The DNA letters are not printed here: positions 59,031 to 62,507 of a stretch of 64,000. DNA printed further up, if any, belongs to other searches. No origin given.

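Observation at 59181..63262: Split reverse transcriptase plus nitrilase operon (DRT1-like but two genes) in an AT-rich island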

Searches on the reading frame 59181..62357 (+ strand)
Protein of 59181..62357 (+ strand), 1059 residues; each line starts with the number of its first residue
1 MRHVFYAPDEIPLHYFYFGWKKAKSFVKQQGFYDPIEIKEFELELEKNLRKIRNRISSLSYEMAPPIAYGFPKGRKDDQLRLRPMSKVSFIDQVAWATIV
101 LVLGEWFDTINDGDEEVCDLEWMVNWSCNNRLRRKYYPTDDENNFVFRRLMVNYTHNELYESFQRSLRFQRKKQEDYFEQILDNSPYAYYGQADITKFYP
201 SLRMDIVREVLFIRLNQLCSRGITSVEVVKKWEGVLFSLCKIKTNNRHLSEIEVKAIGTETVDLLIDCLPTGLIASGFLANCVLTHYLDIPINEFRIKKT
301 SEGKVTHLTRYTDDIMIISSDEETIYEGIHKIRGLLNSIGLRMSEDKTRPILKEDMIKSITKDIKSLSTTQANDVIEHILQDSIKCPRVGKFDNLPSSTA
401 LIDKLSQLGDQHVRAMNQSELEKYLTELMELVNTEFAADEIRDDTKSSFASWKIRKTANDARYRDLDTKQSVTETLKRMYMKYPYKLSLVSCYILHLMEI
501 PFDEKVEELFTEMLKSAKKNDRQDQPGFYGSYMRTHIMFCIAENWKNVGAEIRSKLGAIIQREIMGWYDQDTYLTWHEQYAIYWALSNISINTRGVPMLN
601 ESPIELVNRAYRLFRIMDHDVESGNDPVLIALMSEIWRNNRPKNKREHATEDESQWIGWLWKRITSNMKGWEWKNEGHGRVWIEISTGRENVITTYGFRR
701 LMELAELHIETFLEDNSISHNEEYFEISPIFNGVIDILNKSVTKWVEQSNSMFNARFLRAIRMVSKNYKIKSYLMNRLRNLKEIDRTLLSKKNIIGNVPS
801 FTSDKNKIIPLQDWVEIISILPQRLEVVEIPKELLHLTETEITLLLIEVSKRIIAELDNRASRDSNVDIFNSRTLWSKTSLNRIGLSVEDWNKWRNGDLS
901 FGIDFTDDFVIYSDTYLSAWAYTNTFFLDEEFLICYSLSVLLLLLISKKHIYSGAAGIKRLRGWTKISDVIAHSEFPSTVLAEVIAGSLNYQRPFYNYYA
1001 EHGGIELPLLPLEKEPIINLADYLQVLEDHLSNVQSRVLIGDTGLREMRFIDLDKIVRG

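Call 3: search_protein_families(library=pfam, proteins=[window:59181-62357:+], max_evalue=0.1)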
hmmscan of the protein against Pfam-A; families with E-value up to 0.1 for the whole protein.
window:59181-62357:+ (1059 aa): 1 family
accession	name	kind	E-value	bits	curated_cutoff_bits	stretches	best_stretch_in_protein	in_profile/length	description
PF00078.32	RVT_1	-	2.3e-07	31.2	29.6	1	157-353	34-194/205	Reverse transcriptase (RNA-dependent DNA polymerase)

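Call 4: search_protein_families(library=padloc, proteins=[window:59181-62357:+], max_evalue=0.1)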
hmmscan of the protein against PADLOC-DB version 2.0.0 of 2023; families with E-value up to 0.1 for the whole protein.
window:59181-62357:+ (1059 aa): 32 families (the best 25 are shown)
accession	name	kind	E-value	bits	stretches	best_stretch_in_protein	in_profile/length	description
PDLC03782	RT_UG6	-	1.3e-23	81.4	1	155-459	66-351/925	DRT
PDLC03745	Drt1a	-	1.7e-22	77.2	1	19-465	22-439/1176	DRT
PDLC03759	RT_UG21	-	1.7e-14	51.5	1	19-489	10-399/503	DRT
PDLC03774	RT_UG35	-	4.1e-14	49.8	2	269-363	513-598/938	DRT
PDLC03756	RT_UG19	-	1.1e-13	49.2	2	179-519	139-397/562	DRT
PDLC03761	RT_UG23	-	3.9e-10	36.9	1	269-365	190-275/489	DRT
PDLC01607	RT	-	1.6e-09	36.2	1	175-352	32-151/161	"CAS-I,CAS-II,CAS-III,CAS-IV,CAS-V,CAS-VI; acquisition_associated"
PDLC01136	RT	-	2e-09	35.3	2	299-349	198-243/263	RT (reverse transcriptase)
PDLC03772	RT_UG33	-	9.5e-09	32.7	1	269-366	185-276/490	DRT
PDLC02952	RT_VI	-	1.3e-08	32.5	1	268-362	140-224/279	-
PDLC03783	Drt8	-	2.9e-08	31.5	1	308-521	216-423/493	DRT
PDLC02937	RT_I-B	-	5.7e-08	30.4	1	180-353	83-224/316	-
PDLC03750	RT_UG13b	-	1.2e-07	29.1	1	299-499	240-414/430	DRT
PDLC03773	RT_UG34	-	2.6e-07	27.9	1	32-380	33-316/512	DRT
PDLC03753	Drt5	-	3.3e-07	27.8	1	266-377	178-279/482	DRT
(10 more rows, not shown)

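Call 6: search_protein_families(library=ncbifam, proteins=[window:59181-62357:+], max_evalue=0.1)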
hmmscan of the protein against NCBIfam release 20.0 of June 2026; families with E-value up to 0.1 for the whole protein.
window:59181-62357:+ (1059 aa): 5 families
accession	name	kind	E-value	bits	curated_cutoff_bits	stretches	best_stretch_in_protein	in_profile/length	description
TIGR04416.1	group_II_RT_mat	equivalog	2.6e-10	40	300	1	270-349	181-250/353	group II intron reverse transcriptase/maturase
NF038233.2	retron_St85_RT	exception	5.2e-07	29.2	235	1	189-349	90-211/289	retron St85 family RNA-directed DNA polymerase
NF041750.1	Drt5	equivalog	1.7e-06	27.3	550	1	266-369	176-271/484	antiviral reverse transcriptase Drt5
NF041747.1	Drt3a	equivalog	3.2e-06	26.7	200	1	144-354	64-241/412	antiviral reverse transcriptase Drt3a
TIGR04499.1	abortive_AbiA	subfamily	0.0017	17.2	250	1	272-517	205-429/615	AbiA family abortive infection protein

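Call 11: find_homologous_proteins(query=window:59181-62357:+, max_evalue=0.001)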
Query window:59181-62357:+ (1059 aa): 23 proteins with E <= 0.001 among 6765 candidates.
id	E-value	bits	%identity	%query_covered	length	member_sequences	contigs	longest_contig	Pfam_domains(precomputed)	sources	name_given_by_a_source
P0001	0.0e+0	2430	100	100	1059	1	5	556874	PF00078.33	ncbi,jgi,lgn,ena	-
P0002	0.0e+0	1398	58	100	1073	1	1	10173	PF00078.33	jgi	jgi:hypothetical protein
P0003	0.0e+0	1386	57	100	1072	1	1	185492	PF00078.33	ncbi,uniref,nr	ncbi:reverse transcriptase domain-containing protein [Paenibacillus luteus]|uniref:reverse transcrip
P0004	0.0e+0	1356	56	100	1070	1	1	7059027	PF00078.33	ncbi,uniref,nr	ncbi:RNA-directed DNA polymerase [Cohnella abietis]|uniref:Reverse transcriptase domain-containing p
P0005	0.0e+0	1300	56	100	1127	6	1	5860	PF00078.33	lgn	-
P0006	0.0e+0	1172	51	100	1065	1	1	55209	PF00078.33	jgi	jgi:hypothetical protein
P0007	0.0e+0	1125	50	100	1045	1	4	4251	PF00078.33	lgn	-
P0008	1.8e-199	683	46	69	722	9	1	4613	-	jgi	-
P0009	2.8e-187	643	35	99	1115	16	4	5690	PF00078.33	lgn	-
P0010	1.0e-180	621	34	100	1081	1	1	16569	PF00078.33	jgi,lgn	jgi:hypothetical protein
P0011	8.6e-151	522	32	99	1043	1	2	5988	PF00078.33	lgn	-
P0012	1.2e-141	492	31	100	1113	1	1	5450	PF00078.33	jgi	jgi:hypothetical protein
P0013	4.5e-139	483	31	100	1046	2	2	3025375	PF00078.33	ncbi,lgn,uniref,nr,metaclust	ncbi:hypothetical protein PTH_2101 [Pelotomaculum thermopropionicum SI]|uniref:Reverse transcriptase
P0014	1.5e-136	475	30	99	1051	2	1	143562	PF00078.33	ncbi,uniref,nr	ncbi:hypothetical protein SAMN02745218_00724 [Desulfofundulus australicus DSM 11792]|uniref:Reverse 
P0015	8.9e-134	466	32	99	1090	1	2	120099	PF00078.33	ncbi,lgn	-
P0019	2.1e-96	342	33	55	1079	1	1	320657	PF00078.33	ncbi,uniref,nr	ncbi:reverse transcriptase domain-containing protein [Bacillus sp. FJAT-44742]|uniref:reverse transc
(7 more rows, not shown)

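Call 16: find_encoding_contigs(protein=P0001, flank=10000, max_places=3)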
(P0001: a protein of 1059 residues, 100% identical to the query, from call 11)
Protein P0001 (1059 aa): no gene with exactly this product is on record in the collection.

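Call 17: find_encoding_contigs(protein=P0004, flank=8000, max_places=2)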
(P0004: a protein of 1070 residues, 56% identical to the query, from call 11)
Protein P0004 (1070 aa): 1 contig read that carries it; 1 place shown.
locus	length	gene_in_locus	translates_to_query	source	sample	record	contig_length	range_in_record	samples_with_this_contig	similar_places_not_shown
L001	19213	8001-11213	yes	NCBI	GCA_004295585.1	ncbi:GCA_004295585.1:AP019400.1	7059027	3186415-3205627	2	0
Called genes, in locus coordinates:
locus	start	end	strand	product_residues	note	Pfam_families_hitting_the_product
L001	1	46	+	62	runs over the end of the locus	PF09860:DUF2087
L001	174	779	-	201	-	PF00857:Isochorismatase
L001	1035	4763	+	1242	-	PF16656:Pur_ac_phosph_N, PF00149:Metallophos, PF00395:SLH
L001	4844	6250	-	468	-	PF07690:MFS_1, PF00083:Sugar_tr (weak), PF07690:MFS_1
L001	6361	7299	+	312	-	PF00126:HTH_1, PF03466:LysR_substrate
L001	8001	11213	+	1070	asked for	PF00078:RVT_1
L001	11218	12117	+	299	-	-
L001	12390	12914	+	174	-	PF04542:Sigma70_r2, PF08281:Sigma70_r4_2, PF04545:Sigma70_r4 (weak)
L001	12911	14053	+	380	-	-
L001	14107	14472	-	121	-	PF00392:GntR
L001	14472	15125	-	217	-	PF13346:ABC2_membrane_5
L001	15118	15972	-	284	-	PF00005:ABC_tran, PF13304:AAA_21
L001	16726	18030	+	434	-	PF01547:SBP_bac_1, PF13416:SBP_bac_8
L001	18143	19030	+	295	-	PF00528:BPD_transp_1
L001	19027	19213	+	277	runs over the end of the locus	PF00528:BPD_transp_1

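Call 18: find_encoding_contigs(protein=P0003, flank=8000, max_places=2)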
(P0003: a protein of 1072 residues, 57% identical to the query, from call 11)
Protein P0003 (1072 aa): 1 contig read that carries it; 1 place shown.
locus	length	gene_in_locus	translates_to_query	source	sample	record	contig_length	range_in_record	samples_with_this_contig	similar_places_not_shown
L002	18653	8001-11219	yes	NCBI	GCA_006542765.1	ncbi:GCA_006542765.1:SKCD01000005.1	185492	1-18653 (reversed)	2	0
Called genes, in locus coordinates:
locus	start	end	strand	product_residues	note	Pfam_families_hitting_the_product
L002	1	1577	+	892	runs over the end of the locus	PF02739:5_3_exonuc_N, PF01367:5_3_exonuc, PF22619:DNA_polI_exo1, PF00476:DNA_pol_A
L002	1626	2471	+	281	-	PF01149:Fapy_DNA_glyco, PF06831:H2TH, PF06827:zf-FPG_IleRS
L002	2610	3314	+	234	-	PF02659:Mntp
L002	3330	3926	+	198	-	PF01121:CoaE, PF13238:AAA_18 (faint)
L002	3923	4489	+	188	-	PF01464:SLT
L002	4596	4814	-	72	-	PF00269:SASP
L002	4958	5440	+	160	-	PF22811:Zn_ribbon_NrdR, PF03477:ATP-cone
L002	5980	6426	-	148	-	-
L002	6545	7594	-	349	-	-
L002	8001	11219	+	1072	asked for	PF00078:RVT_1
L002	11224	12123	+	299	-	-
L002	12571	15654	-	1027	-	PF12256:TcdB_toxin_midN (faint), PF13517:FG-GAP_3, PF01839:FG-GAP, PF00395:SLH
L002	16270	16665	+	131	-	-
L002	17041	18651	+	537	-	?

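Call 19: find_encoding_contigs(protein=P0013, flank=8000, max_places=2)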
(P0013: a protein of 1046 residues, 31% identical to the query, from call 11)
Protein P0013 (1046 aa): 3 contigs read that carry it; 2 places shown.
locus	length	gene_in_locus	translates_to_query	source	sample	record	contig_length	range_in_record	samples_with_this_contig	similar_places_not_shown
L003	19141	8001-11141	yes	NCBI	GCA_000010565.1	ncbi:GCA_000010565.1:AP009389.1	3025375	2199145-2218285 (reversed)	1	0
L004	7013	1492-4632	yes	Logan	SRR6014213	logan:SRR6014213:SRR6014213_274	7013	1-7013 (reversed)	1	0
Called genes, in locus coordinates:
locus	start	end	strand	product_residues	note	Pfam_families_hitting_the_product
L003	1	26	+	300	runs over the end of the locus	PF00669:Flagellin_N, PF00700:Flagellin_C (weak)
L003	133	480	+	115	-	-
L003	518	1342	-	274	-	PF01797:Y1_Tnp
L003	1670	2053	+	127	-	PF18765:Polbeta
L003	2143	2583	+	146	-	PF18765:Polbeta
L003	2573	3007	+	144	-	PF01934:HepT-like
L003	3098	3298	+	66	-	-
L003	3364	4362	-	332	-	-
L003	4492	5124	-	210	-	PF04471:Mrr_cat, PF22722:NA-iREase1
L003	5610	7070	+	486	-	PF00669:Flagellin_N, PF00700:Flagellin_C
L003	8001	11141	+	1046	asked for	PF00078:RVT_1 (weak)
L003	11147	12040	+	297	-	-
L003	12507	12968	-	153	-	PF18765:Polbeta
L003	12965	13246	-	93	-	PF02599:CsrA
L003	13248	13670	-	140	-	PF02623:FliW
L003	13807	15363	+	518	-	PF02465:FliD_N, PF07195:FliD_C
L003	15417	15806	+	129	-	PF02561:FliS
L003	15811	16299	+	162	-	PF05130:FlgN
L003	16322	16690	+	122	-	PF03646:FlaG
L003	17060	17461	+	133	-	PF00460:Flg_bb_rod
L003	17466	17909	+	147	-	PF00460:Flg_bb_rod, PF06429:Flg_bbr_C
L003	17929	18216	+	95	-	PF02049:FliE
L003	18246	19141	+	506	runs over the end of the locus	PF01514:YscJ_FliF, PF08345:YscJ_FliF_C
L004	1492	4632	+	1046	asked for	PF00078:RVT_1 (weak)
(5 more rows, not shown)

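Call 20: find_encoding_contigs(protein=P0019, flank=8000, max_places=2)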
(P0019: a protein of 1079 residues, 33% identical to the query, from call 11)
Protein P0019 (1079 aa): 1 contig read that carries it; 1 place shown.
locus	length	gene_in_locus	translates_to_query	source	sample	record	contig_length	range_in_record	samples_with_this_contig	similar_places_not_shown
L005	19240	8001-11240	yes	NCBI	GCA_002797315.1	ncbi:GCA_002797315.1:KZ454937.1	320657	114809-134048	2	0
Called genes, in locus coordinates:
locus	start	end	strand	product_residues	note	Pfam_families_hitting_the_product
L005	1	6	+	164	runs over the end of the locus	-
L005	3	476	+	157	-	PF13091:PLDc_2, PF00614:PLDc (faint)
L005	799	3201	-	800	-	PF13433:Peripla_BP_5, PF13458:Peripla_BP_6, PF01094:ANF_receptor (weak), PF00158:Sigma54_activat, PF14532:Sigma54_activ_2, PF07724:AAA_2 (weak), PF25601:AAA_lid_14, PF02954:HTH_8, +3 more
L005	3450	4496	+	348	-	PF00795:CN_hydrolase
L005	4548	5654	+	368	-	PF00158:Sigma54_activat (weak), PF07724:AAA_2, PF00004:AAA (weak), PF07728:AAA_5, PF10431:ClpB_D2-small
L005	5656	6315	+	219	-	PF02293:AmiS_UreI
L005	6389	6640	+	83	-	PF08970:Sda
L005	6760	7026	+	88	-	PF04471:Mrr_cat (weak)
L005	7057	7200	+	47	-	-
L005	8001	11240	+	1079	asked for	PF00078:RVT_1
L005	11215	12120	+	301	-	-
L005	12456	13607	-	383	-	PF02899:Phage_int_SAM_1 (faint), PF00589:Phage_integrase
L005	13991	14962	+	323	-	PF00196:GerE (faint), PF00376:MerR (faint), PF08279:HTH_11 (faint), PF08281:Sigma70_r4_2 (faint), PF12728:HTH_17 (weak), PF13384:HTH_23 (faint), PF13412:HTH_24 (faint), PF12728:HTH_17 (weak)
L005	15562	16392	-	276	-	PF00702:Hydrolase, PF13419:HAD_2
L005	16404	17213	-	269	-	PF00528:BPD_transp_1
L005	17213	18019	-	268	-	PF00528:BPD_transp_1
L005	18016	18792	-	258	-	PF00005:ABC_tran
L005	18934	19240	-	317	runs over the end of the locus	PF12974:Phosphonate-bd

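Call 22: find_encoding_contigs(protein=P0014, flank=8000, max_places=1)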
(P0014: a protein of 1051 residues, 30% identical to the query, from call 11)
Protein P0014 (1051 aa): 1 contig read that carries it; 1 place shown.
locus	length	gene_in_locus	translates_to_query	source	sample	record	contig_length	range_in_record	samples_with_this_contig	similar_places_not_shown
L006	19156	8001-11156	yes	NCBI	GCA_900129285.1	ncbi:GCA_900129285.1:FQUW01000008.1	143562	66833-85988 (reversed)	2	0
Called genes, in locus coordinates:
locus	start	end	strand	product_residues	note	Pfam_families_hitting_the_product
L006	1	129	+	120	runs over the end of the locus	PF03646:FlaG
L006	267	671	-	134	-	-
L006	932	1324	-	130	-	PF02561:FliS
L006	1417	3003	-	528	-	PF02465:FliD_N, PF07195:FliD_C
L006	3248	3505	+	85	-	PF01909:NTP_transf_2, PF18765:Polbeta (weak)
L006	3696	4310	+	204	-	PF02623:FliW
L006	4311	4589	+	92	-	PF02599:CsrA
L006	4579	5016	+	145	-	PF01850:PIN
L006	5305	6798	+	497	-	PF00669:Flagellin_N, PF00700:Flagellin_C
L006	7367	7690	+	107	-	-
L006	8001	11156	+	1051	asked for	PF00078:RVT_1 (weak)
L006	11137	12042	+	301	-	-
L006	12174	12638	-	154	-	PF03050:DDE_Tnp_IS66, PF13817:DDE_Tnp_IS66_C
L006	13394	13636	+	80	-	PF05685:Uma2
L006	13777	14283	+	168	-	-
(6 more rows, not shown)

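Call 23: find_encoding_contigs(protein=P0015, flank=8000, max_places=1)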
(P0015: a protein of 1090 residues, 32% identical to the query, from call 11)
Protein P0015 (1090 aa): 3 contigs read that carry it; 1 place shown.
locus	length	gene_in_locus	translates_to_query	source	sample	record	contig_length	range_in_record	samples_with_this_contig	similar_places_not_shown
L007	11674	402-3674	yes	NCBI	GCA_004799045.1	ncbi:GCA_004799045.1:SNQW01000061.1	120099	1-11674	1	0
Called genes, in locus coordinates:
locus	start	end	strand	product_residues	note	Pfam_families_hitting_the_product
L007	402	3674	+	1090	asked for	PF00078:RVT_1 (weak)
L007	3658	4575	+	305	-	-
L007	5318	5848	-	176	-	PF07155:ECF-ribofla_trS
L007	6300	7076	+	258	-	PF00497:SBP_bac_3, PF12974:Phosphonate-bd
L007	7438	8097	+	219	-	PF00528:BPD_transp_1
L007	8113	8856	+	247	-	PF02463:SMC_N, PF00005:ABC_tran, PF13304:AAA_21 (weak)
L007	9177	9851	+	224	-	PF27136:RhiA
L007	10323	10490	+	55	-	-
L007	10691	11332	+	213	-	-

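Call 24: find_encoding_contigs(protein=P0006, flank=8000, max_places=1)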
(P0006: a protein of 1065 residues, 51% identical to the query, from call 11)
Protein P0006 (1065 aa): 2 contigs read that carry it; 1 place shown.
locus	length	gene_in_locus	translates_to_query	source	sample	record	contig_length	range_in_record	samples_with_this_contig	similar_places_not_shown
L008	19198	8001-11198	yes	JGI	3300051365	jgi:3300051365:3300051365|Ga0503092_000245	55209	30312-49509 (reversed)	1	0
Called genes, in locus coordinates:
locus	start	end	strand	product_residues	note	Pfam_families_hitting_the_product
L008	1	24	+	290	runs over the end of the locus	-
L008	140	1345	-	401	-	PF14657:Arm-DNA-bind_4, PF14659:Phage_int_SAM_3 (weak), PF00589:Phage_integrase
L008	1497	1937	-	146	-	PF12844:HTH_19, PF13560:HTH_31 (weak), PF01381:HTH_3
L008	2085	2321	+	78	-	PF13560:HTH_31, PF01381:HTH_3, PF13443:HTH_26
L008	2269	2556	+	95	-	-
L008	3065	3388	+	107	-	-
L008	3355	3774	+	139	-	-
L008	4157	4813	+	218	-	PF09669:Phage_pRha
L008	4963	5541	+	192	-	-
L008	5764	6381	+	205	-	-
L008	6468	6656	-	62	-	-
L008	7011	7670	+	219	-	-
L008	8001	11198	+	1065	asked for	PF00078:RVT_1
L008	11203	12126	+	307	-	-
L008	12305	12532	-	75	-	-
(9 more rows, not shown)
